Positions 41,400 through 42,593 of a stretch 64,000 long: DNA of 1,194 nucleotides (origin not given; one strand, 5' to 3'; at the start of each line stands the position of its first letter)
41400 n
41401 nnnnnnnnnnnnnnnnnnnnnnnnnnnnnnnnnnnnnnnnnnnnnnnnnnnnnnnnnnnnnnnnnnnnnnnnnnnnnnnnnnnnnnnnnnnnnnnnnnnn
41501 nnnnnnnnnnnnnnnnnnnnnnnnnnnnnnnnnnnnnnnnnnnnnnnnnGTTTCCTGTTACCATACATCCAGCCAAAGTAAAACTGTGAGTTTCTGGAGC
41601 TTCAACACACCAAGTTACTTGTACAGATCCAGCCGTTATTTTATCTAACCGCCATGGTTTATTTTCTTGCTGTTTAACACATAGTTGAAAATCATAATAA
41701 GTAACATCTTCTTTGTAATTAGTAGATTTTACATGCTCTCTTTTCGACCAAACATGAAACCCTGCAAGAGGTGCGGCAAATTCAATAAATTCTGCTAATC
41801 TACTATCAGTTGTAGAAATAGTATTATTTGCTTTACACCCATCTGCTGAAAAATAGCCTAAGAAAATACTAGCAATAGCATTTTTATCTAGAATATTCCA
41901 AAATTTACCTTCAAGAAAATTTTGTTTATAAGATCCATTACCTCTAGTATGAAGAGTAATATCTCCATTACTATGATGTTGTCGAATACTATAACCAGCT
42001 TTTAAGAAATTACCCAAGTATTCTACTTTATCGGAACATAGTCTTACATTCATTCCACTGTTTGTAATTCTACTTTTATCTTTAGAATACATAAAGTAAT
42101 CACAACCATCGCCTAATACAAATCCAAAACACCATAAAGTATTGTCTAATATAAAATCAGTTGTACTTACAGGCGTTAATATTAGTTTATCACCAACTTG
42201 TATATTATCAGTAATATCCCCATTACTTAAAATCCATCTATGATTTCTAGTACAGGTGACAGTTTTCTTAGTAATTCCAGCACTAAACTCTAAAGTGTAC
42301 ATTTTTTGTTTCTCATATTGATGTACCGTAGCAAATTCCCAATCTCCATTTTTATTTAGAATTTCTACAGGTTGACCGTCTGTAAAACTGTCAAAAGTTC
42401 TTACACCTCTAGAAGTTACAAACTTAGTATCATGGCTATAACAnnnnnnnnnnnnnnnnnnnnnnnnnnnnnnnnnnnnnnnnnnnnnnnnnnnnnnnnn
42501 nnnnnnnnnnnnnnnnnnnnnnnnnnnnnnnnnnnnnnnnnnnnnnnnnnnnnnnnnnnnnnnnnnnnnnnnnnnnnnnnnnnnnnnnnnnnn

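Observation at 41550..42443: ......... intein inside the anaerobic ribonucleotide reductase NrdD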

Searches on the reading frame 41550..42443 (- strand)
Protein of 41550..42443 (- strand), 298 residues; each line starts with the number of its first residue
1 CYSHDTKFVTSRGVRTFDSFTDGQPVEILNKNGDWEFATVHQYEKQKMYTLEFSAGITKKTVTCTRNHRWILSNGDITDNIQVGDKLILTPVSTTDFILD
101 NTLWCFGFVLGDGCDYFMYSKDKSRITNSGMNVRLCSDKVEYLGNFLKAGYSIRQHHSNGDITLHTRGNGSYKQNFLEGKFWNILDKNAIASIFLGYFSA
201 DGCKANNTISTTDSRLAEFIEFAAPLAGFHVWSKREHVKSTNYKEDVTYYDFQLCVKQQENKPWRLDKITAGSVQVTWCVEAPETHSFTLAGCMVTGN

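Call 4: search_protein_families(library=pfam, proteins=[window:41550-42443:-], max_evalue=1)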
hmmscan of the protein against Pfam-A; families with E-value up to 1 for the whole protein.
window:41550-42443:- (298 aa): 2 families
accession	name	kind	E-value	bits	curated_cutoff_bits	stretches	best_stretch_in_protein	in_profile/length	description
PF23141.1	Ig_NOMO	-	0.011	16.1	27.5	1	253-294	11-52/75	NOMO Ig-like domain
PF14528.11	LAGLIDADG_3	-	0.13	12.9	22.5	1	190-232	3-51/82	LAGLIDADG-like domain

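Call 5: search_protein_families(library=ncbifam, proteins=[window:41550-42443:-], max_evalue=1)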
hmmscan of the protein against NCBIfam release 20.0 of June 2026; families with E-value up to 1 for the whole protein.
window:41550-42443:- (298 aa): 1 family
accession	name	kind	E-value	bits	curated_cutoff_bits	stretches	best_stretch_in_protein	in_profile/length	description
NF041286.1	lipo_GerS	equivalog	0.0085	15.5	175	1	16-83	42-110/196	germination lipoprotein GerS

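Call 6: search_solved_structures(query=window:41550-42443:-, max_evalue=10, show_alignments=3)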
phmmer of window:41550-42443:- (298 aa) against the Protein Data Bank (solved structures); distinct sequences matched with E-value up to 10: 3.
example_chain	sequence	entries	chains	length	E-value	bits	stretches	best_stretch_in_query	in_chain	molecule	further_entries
1dq3_A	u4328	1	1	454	0.14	14.7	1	79-207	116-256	ENDONUCLEASE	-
6uwj_A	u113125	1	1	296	0.5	13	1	77-136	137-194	I-OnuI-e-Therm-hChr11v2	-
6uwk_A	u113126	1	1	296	0.5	12.9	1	77-136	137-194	I-OnuI-e-Therm-hChr11v3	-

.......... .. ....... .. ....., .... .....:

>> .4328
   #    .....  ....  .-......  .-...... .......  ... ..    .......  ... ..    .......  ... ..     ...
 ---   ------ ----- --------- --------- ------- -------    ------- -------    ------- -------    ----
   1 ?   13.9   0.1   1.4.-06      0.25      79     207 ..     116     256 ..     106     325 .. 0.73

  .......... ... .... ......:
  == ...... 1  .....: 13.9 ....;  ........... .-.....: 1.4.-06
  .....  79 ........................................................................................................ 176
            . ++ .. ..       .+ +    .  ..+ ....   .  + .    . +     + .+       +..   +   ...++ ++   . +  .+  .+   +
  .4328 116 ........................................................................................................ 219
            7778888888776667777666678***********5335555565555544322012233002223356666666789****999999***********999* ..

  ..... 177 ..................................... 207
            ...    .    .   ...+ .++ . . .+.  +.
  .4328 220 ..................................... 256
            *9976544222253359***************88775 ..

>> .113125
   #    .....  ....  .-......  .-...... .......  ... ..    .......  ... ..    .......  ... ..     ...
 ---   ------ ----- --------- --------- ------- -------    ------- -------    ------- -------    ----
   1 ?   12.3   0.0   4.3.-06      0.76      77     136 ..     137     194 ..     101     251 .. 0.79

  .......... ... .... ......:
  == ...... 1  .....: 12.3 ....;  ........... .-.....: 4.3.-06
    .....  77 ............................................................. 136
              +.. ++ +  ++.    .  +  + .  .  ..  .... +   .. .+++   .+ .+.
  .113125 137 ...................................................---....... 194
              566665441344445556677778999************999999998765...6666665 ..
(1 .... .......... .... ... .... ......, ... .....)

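Call 8: find_homologous_proteins(query=window:41550-42443:-, max_evalue=0.01)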
Query window:41550-42443:- (298 aa): 7 proteins with E <= 0.01 among 217 candidates.
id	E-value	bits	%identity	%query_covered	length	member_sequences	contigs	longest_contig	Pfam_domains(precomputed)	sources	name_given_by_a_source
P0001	1.6e-165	568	79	100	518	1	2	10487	PF03477.22,PF13597.12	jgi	jgi:hypothetical protein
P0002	5.6e-94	333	51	100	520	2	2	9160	PF03477.22,PF13597.12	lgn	-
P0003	5.5e-92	326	53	91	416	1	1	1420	PF13597.12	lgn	-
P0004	1.3e-65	240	48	76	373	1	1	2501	PF13597.12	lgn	-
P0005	8.5e-62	227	40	98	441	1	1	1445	PF03477.22,PF13597.12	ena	-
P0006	2.0e-40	157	36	84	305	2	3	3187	PF13597.12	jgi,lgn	jgi:hypothetical protein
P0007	3.2e-28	117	31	100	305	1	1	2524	-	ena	-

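Call 23: search_dna_similar(query=window:41550-42443:-, collection=phages, mode=protein, max_rows=60, max_evalue=0.001)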
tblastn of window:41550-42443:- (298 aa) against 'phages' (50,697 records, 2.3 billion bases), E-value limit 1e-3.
Records with a match: 7; places in all: 7; records where one place covers at least 80% of the query: 7.
Best place of each record, by identity: <60% 7.
By first word of the organism name: Bacteriophage 2; Vibrio 2; Morganella 2; Klebsiella 1.
By host as written in the record: - 2; Morganella sp. 2; Vibrio harveyi 1; Klebsiella pneumoniae K6453 1; Vibrio ordalii VO5 1.
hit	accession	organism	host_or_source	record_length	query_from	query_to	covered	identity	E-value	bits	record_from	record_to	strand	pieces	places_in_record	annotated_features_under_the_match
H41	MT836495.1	Bacteriophage sp.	human fecal samples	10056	1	298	100%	38.4%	2e-56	201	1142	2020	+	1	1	record has no annotation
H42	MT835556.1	Bacteriophage sp.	human fecal samples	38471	1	298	100%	38.0%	7e-58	205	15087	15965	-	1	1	record has no annotation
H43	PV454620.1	Vibrio phage V6Aob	Vibrio harveyi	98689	1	298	100%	29.7%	4e-28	119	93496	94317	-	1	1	V6000136: anaerobic ribonucleoside reductase large subunit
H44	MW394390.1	Klebsiella phage vB_KpM_FBKp34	Klebsiella pneumoniae K6453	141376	1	298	100%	28.4%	1e-22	103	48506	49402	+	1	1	ribonucleotide reductase of class III (anaerobic), large subunit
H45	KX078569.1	Morganella phage vB_MmoM_MP1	Morganella sp.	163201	1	298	100%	27.9%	4e-27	116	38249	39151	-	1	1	anaerobic NTP reductase large subunit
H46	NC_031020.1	Morganella phage vB_MmoM_MP1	Morganella sp.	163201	1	298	100%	27.9%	4e-27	116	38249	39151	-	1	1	anaerobic ribonucleoside reductase large subunit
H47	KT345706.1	Vibrio phage vB_VorS-PVo5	Vibrio ordalii VO5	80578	1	298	100%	26.8%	7e-22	101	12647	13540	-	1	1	hypothetical protein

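Call 37: get_annotated_region(hit=H42, flank=2500)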
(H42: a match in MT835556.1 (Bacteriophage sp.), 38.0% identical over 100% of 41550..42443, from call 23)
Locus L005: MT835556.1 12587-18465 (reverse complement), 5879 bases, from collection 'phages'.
description: UNVERIFIED: Bacteriophage sp. clone scaffold_168 genomic sequence.
organism: Bacteriophage sp. (NCBI taxid 38018)
taxonomy: Viruses
host: -; source: human fecal samples; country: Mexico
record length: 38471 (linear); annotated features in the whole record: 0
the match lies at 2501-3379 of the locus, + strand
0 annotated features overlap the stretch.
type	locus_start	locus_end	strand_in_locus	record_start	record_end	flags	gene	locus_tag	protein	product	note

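Call 38: get_annotated_region(hit=H43, flank=2500)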
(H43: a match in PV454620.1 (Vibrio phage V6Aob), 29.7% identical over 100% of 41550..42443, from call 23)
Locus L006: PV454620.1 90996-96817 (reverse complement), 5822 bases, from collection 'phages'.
description: Vibrio phage V6Aob, complete genome.
organism: Vibrio phage V6Aob (NCBI taxid 3415737)
taxonomy: Viruses
host: Vibrio harveyi; source: surface seawater; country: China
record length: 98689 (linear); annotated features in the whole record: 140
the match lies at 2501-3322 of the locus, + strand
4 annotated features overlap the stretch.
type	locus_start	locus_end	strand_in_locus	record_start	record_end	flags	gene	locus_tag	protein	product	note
CDS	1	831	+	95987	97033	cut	V6000138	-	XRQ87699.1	recA DNA recombination protein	-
CDS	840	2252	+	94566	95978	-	V6000137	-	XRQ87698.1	DNA primase-helicase subunit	-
CDS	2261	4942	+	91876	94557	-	V6000136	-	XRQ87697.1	anaerobic ribonucleoside reductase large subunit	-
CDS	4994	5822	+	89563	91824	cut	V6000135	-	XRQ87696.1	coil containing protein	-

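Call 39: get_annotated_region(hit=H45, flank=2500)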
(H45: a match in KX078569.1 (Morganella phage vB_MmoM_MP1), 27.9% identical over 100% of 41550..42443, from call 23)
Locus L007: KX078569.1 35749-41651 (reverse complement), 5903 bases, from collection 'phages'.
description: Morganella phage vB_MmoM_MP1, complete genome.
organism: Morganella phage vB_MmoM_MP1 (NCBI taxid 1852628)
taxonomy: Viruses; Duplodnaviria; Heunggongvirae; Uroviricota; Caudoviricetes; Straboviridae; Gualtarvirus; Gualtarvirus mp1
host: Morganella sp.; source: wastewater plant raw effluent; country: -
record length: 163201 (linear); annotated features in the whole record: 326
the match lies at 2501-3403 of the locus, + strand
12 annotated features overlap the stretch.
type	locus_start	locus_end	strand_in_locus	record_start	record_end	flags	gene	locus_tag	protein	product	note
CDS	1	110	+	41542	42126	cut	-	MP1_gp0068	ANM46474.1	hypothetical protein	-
CDS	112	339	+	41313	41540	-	-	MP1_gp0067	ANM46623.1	hypothetical protein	-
CDS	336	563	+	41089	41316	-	-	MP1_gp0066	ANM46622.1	hypothetical protein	-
CDS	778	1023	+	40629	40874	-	-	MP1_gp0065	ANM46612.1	hypothetical protein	-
CDS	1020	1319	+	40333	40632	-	-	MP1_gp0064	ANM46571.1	hypothetical protein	-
CDS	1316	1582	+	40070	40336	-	-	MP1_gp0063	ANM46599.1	thioredoxin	-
CDS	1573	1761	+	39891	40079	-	-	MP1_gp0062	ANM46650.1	hypothetical protein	-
CDS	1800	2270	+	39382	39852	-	-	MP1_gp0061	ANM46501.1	recombinase endonuclease VII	-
CDS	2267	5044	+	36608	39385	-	-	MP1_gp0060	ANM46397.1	anaerobic NTP reductase large subunit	-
CDS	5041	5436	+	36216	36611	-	-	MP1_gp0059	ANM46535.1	hypothetical protein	-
regulatory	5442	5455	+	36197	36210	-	-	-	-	terminator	rho-independent terminator; discovered using MFOLD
CDS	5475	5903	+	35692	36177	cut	-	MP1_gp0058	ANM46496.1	anaerobic NTP reductase small subunit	NrdG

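Call 48: find_homologous_proteins(query=A2, max_evalue=0.001)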
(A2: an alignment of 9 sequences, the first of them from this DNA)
Query A2 (9 sequences) (298 aa, profile of the alignment): 23 proteins with E <= 0.001 among 1957 candidates.
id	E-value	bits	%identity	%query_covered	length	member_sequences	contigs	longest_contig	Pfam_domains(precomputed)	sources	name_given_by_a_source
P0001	6.4e-125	435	79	100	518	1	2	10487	PF03477.22,PF13597.12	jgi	jgi:hypothetical protein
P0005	3.3e-118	413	40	98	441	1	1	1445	PF03477.22,PF13597.12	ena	-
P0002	8.0e-118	411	51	100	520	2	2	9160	PF03477.22,PF13597.12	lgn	-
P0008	1.3e-105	371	55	100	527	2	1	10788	PF03477.22,PF13597.12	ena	-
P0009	3.9e-103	363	51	100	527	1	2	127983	PF03477.22,PF13597.12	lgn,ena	-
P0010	1.1e-100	355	49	100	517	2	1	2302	PF13597.12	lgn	-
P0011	3.4e-99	350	49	100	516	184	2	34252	PF03477.22,PF13597.12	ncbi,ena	-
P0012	8.3e-93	329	41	100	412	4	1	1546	PF13597.12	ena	-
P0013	1.2e-92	329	47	100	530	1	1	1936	PF03477.22,PF13597.12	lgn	-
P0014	6.5e-92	326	37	100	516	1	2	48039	PF03477.22,PF13597.12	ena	-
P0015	1.4e-91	325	47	100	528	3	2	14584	PF03477.22,PF13597.12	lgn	-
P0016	1.5e-90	322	38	100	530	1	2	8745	PF03477.22,PF14890.12,PF13597.12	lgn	-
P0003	1.2e-88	316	53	91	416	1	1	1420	PF13597.12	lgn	-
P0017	2.2e-87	311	36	100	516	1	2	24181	PF03477.22,PF13597.12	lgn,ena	-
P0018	1.1e-84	303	36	100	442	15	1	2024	PF13597.12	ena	-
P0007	2.2e-58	216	31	100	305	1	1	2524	-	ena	-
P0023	3.2e-38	150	38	38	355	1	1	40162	PF03477.22,PF13597.12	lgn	-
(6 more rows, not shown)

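Call 51: predict_structure(alignment_id=A1)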
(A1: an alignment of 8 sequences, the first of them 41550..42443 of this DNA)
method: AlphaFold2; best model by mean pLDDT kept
length: 298 residues; sequences in the alignment: 8
mean_pLDDT: 81.9   pTM: 0.75
mean pLDDT of the five models: 81.9, 81.5, 80.1, 74.2, 72.6
residues with pLDDT >= 90: 93; 70-90: 157; 50-70: 40; < 50: 8
segments of 3 or more residues with pLDDT < 50: 118-120, 125-127
pLDDT, mean of each block of 10 residues (from residue 1): 84 82 87 84 91 86 82 86 87 74 92 65 52 90 93 92 78 79 88 92 81 90 84 83 80 74 87 90 68 52
secondary structure, 60 per line:
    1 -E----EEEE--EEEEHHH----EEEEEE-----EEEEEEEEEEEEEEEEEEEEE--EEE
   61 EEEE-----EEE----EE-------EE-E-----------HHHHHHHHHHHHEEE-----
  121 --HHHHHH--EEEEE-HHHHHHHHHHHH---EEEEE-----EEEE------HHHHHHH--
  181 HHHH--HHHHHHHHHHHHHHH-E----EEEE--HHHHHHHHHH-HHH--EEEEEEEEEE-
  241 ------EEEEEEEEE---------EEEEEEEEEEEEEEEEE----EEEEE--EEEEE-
elements in order: E7-10 E13-16 E24-29 E35-55 E58-64 E70-72 H101-112 E113-115 H123-128 E131-135 H137-148 E152-156 E162-165 H172-178 H181-184 H187-201 E208-211 H214-223 E230-239 E247-255 E265-281 E286-290 E293-297

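Call 54: fold_search(model_id=the predicted structure, library=pdb)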
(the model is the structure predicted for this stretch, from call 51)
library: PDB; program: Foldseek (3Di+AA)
matches with E <= 10: 563; with E <= 0.001: 42
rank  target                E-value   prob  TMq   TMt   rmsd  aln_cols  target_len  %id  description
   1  1dq3                  7.5e-10  1.00  0.50  0.36   6.6       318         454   17  CRYSTAL STRUCTURE OF AN ARCHAEAL INTEIN-ENCODED HOMING ENDONUCLEASE PI-PFUI (released 2000-07-05)
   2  1lws_A                4.8e-07  1.00  0.47  0.36   9.9       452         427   10  Crystal structure of the intein homing endonuclease PI-SceI bound to its recognition sequence (released 2002-09-27)
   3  1lwt_A                5.4e-07  1.00  0.45  0.34  11.0       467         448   10  Crystal structure of the intein homing endonuclease PI-SceI bound to its substrate DNA (Ca2+ free) (released 2002-09-27)
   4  4una_G                5.7e-07  1.00  0.35  0.55   5.3       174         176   15  THE CRYSTAL STRUCTURE OF I-DMOI IN COMPLEX WITH ITS TARGET DNA AT 2 DAYS INCUBATION IN 5MM MN (STATE 4) (released 2014-12-17)
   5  1jva_A                6.8e-07  1.00  0.40  0.31  10.3       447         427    9  CRYSTAL STRUCTURE OF THE VMA1-DERIVED ENDONUCLEASE BEARING THE N AND C EXTEIN PROPEPTIDES (released 2002-08-29)
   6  2vs8_A                7.1e-07  1.00  0.36  0.54   5.2       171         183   15  The crystal structure of I-DmoI in complex with DNA and Mn (released 2008-11-11)
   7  5a0w_D                8.0e-07  1.00  0.37  0.54   5.2       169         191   15  THE CRYSTAL STRUCTURE OF I-DMOI E117A IN COMPLEX WITH ITS TARGET DNA AND IN THE PRESENCE OF 2MM MN (released 2016-05-11)
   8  5o6g_D                1.2e-06  1.00  0.36  0.56   5.3       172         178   13  Structures and dynamics of mesophilic variants from the homing endonuclease I-DmoI (released 2017-12-06)
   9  5a0w_G                1.7e-06  1.00  0.36  0.56   5.2       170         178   15  THE CRYSTAL STRUCTURE OF I-DMOI E117A IN COMPLEX WITH ITS TARGET DNA AND IN THE PRESENCE OF 2MM MN (released 2016-05-11)
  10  4un7_G                1.7e-06  1.00  0.35  0.54   5.3       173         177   15  THE CRYSTAL STRUCTURE OF I-DMOI IN COMPLEX WITH ITS TARGET DNA BEFORE INCUBATION IN 5MM MN (STATE 1) (released 2014-12-03)
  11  5ak9_J                1.8e-06  1.00  0.34  0.52   5.9       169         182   14  THE CRYSTAL STRUCTURE OF I-DMOI Q42AK120M IN COMPLEX WITH ITS TARGET DNA IN THE PRESENCE OF 2MM MN (released 2015-06-17)
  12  4unb_A                1.8e-06  1.00  0.34  0.52   5.7       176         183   13  THE CRYSTAL STRUCTURE OF I-DMOI IN COMPLEX WITH ITS TARGET DNA AT 6 DAYS INCUBATION IN 5MM MN (STATE 5) (released 2014-12-17)
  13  5akf_E                2.0e-06  1.00  0.36  0.56   5.3       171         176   15  THE CRYSTAL STRUCTURE OF I-DMOI Q42AK120M IN COMPLEX WITH ITS TARGET DNA NICKED IN THE CODING STRAND A AND IN THE PRES (released 2015-06-17)
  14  5akn_F                2.0e-06  1.00  0.35  0.52   5.3       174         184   14  THE CRYSTAL STRUCTURE OF I-DMOI Q42AK120M IN COMPLEX WITH ITS TARGET DNA NICKED IN THE non-CODING STRAND B AND IN THE  (released 2015-06-17)
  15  4unc_D                2.1e-06  1.00  0.34  0.50   5.3       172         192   15  THE CRYSTAL STRUCTURE OF I-DMOI IN COMPLEX WITH ITS TARGET DNA AT 8 DAYS INCUBATION IN 5MM MN (STATE 6) (released 2014-12-17)
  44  6frg                  3.3e-03  1.00  0.25  0.44   4.8       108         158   20  Crystal structure of G-1F mutant of Ssp DnaB Mini-Intein variant M86 (released 2019-01-30)
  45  6bs8_C                4.3e-03  1.00  0.22  0.46   3.7        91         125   23  The class 3 DnaB intein from Mycobacterium smegmatis (released 2018-11-21)
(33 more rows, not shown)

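Call 63: find_encoding_contigs(protein=P0001, flank=5000, max_places=3)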
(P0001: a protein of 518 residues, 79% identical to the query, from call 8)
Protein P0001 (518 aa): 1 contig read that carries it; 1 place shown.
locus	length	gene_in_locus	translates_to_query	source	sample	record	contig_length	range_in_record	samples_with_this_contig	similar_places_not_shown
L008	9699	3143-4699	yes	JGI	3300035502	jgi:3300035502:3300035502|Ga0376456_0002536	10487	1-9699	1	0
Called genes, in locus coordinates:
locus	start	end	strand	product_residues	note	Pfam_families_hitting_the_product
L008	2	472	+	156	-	?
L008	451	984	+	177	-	-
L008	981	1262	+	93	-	-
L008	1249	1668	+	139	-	-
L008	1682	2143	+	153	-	-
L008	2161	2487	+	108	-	-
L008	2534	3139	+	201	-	-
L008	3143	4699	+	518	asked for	PF03477:ATP-cone, PF13597:NRDD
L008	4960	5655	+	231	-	PF13597:NRDD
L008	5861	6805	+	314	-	PF11230:YjjI-like (faint), PF13597:NRDD, PF01228:Gly_radical (weak)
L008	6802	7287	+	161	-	PF13353:Fer4_12, PF04055:Radical_SAM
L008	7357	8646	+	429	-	PF13392:HNH_3 (weak), PF07453:NUMOD1 (faint)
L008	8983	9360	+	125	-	-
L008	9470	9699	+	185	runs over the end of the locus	-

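Call 82: find_encoding_contigs(protein=P0007, flank=2500, max_places=2)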
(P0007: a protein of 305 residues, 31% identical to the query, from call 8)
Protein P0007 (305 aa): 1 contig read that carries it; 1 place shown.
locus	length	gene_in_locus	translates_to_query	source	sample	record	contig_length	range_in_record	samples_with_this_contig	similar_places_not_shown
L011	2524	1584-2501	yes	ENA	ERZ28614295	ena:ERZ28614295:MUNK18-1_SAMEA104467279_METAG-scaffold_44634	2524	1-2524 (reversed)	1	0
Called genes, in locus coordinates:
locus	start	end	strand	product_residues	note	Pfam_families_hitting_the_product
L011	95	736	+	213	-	PF00574:CLP_protease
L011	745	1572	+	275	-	PF02562:PhoH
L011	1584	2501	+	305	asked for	-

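Call 83: find_encoding_contigs(protein=P0023, flank=4000, max_places=2)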
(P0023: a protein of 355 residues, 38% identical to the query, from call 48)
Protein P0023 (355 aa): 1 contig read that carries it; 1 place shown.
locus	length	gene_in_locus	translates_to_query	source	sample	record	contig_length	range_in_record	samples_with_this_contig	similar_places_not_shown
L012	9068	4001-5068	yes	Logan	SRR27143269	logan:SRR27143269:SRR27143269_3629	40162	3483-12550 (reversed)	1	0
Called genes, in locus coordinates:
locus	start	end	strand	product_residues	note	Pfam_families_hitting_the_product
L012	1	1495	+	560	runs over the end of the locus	-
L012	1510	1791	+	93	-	-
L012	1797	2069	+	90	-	-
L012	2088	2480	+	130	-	-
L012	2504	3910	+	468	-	PF01520:Amidase_3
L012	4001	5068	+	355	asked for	PF03477:ATP-cone, PF13597:NRDD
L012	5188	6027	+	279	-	PF13384:HTH_23 (faint), PF13551:HTH_29 (faint), PF07463:NUMOD4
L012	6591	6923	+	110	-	PF13597:NRDD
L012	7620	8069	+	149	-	PF13597:NRDD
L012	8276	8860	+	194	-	PF13392:HNH_3 (weak)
